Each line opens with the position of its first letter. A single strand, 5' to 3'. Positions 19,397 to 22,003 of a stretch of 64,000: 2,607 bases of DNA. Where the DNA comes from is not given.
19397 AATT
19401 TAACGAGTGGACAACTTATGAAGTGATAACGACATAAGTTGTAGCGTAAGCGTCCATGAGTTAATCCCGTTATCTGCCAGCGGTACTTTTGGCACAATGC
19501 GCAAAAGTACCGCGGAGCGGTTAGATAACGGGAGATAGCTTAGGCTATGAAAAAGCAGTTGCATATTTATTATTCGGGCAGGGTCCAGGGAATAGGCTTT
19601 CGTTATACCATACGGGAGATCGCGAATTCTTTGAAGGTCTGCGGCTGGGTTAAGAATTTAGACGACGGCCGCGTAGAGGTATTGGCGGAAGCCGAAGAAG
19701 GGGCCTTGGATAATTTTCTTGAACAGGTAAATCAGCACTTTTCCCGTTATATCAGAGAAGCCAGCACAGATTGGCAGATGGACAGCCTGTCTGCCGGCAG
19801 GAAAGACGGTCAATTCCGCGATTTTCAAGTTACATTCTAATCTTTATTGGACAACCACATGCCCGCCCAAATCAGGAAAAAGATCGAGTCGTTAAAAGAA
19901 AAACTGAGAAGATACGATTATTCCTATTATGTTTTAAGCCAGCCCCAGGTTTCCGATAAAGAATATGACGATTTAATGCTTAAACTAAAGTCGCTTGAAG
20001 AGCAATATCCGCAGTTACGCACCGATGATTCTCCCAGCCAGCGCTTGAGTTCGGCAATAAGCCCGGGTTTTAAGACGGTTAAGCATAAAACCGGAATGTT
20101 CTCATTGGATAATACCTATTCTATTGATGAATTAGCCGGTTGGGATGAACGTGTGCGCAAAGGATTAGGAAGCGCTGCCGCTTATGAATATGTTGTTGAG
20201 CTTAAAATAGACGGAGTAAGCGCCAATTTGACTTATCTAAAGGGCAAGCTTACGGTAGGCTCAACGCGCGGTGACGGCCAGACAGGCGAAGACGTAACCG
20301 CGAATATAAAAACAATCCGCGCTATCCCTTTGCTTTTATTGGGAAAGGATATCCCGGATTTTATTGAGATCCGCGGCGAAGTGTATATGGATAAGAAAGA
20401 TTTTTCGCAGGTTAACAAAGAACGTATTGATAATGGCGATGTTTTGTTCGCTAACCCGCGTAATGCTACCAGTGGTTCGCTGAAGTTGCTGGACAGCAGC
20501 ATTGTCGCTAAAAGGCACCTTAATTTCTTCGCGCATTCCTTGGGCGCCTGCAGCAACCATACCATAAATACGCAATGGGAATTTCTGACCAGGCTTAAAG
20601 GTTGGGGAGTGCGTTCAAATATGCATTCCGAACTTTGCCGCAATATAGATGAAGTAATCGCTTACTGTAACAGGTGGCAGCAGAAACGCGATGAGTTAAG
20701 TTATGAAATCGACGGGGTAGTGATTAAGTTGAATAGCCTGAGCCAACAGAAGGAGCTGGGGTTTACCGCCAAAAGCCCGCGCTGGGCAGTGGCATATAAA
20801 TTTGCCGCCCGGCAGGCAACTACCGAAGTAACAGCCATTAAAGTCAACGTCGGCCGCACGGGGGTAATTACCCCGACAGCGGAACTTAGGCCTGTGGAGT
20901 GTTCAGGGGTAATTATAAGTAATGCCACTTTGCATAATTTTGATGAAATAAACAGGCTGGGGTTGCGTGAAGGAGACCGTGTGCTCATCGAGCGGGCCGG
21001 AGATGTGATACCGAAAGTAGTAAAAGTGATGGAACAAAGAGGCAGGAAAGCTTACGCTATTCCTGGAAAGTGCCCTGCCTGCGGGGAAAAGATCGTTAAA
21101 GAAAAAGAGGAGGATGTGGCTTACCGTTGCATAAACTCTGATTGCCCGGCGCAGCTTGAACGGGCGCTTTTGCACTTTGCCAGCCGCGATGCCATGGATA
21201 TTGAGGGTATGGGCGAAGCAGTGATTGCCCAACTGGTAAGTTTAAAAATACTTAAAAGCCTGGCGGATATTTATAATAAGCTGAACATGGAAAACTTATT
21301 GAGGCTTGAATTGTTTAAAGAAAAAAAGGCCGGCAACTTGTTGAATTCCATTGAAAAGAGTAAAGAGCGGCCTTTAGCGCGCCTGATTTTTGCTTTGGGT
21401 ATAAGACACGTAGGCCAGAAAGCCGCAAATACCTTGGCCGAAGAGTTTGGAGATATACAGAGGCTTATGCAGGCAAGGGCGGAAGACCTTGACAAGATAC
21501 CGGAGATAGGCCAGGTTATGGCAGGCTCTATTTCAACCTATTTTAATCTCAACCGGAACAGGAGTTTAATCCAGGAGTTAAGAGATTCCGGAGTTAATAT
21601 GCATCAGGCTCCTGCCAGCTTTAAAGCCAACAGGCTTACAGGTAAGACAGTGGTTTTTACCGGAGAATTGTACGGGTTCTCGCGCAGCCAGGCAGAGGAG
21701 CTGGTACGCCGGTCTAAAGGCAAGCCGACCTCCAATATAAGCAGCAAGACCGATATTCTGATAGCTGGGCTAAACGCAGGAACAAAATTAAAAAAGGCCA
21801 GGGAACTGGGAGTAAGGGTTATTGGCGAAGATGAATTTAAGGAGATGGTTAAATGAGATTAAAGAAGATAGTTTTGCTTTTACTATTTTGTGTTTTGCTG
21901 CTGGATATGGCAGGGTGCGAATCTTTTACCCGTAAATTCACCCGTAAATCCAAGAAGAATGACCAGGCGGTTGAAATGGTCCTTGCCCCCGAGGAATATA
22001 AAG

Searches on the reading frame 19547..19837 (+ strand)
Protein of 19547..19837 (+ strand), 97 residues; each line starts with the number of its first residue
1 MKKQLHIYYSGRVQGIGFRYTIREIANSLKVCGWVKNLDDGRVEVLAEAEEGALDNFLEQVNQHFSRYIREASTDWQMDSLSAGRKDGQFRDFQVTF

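Call 22: search_protein_families(library=pfam, proteins=[window:19547-19837:+])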
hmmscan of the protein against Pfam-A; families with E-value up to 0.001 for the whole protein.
window:19547-19837:+ (97 aa): 1 family
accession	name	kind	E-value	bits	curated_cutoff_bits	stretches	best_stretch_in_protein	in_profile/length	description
PF00708.24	Acylphosphatase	-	6.8e-19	68.4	22.5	1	6-78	2-75/85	Acylphosphatase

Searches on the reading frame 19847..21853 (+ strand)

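Call 22: search_protein_families(library=pfam, proteins=[window:19847-21853:+])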
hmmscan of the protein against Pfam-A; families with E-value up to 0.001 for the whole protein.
window:19847-21853:+ (669 aa): 7 families
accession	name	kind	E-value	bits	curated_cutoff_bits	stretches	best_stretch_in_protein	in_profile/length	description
PF01653.23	DNA_ligase_aden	-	8.2e-97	324.1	27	1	75-321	4-252/253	NAD-dependent DNA ligase adenylation domain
PF03120.22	DNA_ligase_OB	-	2.2e-31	108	32.9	1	325-399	1-75/79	NAD-dependent DNA ligase OB-fold domain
PF12826.13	HHH_2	-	1.5e-23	83.2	27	1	512-575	1-64/64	Helix-hairpin-helix motif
PF03119.21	DNA_ligase_ZBD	-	3.3e-10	40.1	25.8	1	408-435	1-27/27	NAD-dependent DNA ligase C4 zinc finger domain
PF00533.33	BRCT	-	2.5e-09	37.6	21.3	1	595-667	4-77/78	BRCA1 C Terminus (BRCT) domain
PF14520.12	HHH_5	-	6.7e-05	23.7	27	0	517-562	5-51/57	Helix-hairpin-helix domain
PF22745.1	Nlig-Ia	-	9.9e-05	23.4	27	1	11-57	4-50/92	DNA ligase-like, N-terminal NAD+-binding domain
